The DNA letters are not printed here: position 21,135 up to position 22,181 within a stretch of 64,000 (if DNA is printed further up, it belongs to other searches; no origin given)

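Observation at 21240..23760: Low-GC islet with two convergent genes: a small membrane-anchored protein (about 33% GC) and a secreted M23 peptidase with a Thr/Ser/Asn-rich tail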

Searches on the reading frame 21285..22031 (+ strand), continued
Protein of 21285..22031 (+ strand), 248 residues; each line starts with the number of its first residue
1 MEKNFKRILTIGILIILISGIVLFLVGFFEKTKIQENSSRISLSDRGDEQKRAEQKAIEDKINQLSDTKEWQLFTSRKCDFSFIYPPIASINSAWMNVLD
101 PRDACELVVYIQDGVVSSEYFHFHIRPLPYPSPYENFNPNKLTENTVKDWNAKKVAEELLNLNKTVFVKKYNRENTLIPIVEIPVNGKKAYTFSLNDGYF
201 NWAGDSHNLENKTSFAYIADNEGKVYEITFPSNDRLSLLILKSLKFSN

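Call 82: find_encoding_contigs(protein=P0046, flank=4000, max_places=2)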
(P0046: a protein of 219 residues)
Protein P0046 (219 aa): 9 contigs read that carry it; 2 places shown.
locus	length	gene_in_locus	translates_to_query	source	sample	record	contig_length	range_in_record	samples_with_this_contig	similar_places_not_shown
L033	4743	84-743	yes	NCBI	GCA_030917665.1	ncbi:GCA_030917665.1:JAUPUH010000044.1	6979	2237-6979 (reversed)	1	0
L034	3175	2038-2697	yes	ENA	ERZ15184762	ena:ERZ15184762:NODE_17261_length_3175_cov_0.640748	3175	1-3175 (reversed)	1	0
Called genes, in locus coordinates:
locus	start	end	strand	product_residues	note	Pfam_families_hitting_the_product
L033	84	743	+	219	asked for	-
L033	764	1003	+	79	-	-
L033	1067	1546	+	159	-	PF00383:dCMP_cyt_deam_1, PF14437:MafB19-deam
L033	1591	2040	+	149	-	PF10604:Polyketide_cyc2 (weak), PF03364:Polyketide_cyc (weak)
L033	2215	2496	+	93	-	-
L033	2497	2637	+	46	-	-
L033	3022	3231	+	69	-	-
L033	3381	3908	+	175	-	-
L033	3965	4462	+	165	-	-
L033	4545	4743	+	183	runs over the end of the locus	PF02698:DUF218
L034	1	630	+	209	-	?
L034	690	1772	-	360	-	PF01551:Peptidase_M23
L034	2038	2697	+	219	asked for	-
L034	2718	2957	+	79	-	-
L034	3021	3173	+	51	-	?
